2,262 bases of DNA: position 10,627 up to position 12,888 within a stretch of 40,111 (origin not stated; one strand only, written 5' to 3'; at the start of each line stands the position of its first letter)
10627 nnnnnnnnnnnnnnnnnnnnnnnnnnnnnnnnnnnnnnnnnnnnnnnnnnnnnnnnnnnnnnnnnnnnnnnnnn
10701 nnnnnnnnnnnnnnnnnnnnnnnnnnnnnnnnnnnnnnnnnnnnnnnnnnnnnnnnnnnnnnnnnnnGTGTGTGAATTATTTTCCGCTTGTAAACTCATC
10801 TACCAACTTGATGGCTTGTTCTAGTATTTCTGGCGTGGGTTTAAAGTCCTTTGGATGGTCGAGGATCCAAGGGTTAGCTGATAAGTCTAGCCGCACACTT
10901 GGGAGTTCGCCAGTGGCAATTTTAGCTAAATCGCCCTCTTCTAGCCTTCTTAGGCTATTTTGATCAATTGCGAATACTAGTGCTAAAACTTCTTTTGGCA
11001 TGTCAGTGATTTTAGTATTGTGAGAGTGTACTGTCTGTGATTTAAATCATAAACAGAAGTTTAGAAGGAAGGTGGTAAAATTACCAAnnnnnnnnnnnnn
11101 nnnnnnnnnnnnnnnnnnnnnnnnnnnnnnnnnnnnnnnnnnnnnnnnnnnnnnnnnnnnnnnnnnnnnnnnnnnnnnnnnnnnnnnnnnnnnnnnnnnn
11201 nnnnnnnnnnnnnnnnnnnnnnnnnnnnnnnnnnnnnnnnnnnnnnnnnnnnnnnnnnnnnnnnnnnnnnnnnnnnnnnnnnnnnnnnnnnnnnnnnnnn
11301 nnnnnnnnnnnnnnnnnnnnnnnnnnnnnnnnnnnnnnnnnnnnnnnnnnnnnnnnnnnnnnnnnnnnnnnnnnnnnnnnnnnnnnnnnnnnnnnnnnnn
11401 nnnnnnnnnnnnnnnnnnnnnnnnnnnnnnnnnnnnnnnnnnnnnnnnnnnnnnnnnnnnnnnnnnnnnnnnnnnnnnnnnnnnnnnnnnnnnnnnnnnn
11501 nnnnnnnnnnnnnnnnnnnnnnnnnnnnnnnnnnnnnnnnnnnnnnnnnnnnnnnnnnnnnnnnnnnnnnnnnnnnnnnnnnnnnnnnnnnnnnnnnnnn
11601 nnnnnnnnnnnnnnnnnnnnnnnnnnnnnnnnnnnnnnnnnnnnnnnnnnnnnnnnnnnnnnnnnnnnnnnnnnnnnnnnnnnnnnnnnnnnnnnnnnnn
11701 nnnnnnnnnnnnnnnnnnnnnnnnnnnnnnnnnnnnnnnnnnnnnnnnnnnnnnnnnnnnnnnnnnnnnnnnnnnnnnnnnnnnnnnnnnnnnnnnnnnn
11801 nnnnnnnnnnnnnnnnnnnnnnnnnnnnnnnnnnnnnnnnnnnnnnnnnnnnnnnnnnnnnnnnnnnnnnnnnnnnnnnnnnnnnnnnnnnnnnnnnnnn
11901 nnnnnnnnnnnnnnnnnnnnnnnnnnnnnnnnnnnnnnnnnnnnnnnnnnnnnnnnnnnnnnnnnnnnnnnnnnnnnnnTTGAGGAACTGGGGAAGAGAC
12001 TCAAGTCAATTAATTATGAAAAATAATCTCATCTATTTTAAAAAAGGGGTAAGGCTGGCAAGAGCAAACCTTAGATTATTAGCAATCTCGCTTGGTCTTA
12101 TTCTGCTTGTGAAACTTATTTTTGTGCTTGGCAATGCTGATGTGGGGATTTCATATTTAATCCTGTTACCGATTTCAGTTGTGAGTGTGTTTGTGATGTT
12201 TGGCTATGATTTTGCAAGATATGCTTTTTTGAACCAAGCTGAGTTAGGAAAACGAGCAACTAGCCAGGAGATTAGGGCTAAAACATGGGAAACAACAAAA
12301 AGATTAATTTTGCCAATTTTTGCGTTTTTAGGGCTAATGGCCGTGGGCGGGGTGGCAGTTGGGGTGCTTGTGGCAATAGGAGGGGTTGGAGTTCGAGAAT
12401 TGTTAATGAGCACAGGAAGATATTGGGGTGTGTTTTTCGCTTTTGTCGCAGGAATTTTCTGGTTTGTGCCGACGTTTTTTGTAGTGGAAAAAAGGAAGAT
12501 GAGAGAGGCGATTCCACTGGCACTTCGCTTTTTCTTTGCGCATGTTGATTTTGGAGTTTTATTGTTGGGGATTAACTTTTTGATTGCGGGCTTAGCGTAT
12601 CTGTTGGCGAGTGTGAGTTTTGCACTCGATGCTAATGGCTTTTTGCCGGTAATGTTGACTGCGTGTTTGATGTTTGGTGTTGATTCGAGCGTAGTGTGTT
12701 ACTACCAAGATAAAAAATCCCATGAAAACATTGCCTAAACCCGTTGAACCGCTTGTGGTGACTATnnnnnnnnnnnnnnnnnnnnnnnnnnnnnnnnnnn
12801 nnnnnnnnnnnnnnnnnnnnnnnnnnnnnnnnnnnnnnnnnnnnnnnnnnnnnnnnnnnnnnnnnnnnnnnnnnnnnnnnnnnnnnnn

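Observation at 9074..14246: Three-gene citrate-cleavage set (split ACL or citryl-CoA synthetase/lyase type) interleaved with unrelated genes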

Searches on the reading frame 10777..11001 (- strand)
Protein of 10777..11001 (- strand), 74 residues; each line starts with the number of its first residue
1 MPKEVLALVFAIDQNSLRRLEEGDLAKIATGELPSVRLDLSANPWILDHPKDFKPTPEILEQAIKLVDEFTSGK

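Call 3: search_protein_families(library=pfam, proteins=[window:10777-11001:-], max_evalue=0.01)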
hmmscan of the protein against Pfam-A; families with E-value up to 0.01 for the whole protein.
window:10777-11001:- (74 aa): 0 families

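Call 4: search_protein_families(library=ncbifam, proteins=[window:10777-11001:-], max_evalue=0.01)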
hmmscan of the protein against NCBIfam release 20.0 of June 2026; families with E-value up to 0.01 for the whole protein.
window:10777-11001:- (74 aa): 0 families

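Call 68: search_protein_families(library=padloc, proteins=[window:10777-11001:-], max_evalue=0.01)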
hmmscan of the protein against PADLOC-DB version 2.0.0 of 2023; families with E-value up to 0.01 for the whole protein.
window:10777-11001:- (74 aa): 0 families

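Call 69: search_protein_families(library=phrogs, proteins=[window:10777-11001:-], max_evalue=0.01)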
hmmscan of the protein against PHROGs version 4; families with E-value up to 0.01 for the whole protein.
window:10777-11001:- (74 aa): 0 families

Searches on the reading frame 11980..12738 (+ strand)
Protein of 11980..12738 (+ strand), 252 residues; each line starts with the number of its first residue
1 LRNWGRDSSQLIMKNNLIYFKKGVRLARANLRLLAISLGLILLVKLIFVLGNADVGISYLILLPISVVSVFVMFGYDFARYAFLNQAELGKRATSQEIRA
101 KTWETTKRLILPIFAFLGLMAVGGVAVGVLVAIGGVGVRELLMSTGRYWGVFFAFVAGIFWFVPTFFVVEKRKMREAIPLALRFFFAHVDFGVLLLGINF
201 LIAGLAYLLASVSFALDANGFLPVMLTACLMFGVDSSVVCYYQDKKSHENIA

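Call 3: search_protein_families(library=pfam, proteins=[window:11980-12738:+], max_evalue=0.01)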
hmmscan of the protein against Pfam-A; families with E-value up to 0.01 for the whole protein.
window:11980-12738:+ (252 aa): 0 families

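Call 4: search_protein_families(library=ncbifam, proteins=[window:11980-12738:+], max_evalue=0.01)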
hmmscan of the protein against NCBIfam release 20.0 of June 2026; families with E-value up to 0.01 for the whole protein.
window:11980-12738:+ (252 aa): 0 families

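Call 68: search_protein_families(library=padloc, proteins=[window:12016-12738:+], max_evalue=0.01)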
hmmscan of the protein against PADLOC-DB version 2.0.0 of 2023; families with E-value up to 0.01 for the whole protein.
window:12016-12738:+ (240 aa): 0 families

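Call 69: search_protein_families(library=phrogs, proteins=[window:12016-12738:+], max_evalue=0.01)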
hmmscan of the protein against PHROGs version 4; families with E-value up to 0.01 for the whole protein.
window:12016-12738:+ (240 aa): 1 family
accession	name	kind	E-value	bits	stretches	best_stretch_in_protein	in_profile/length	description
phrog_4510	-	unknown function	0.00027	21.9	1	18-111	11-110/167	-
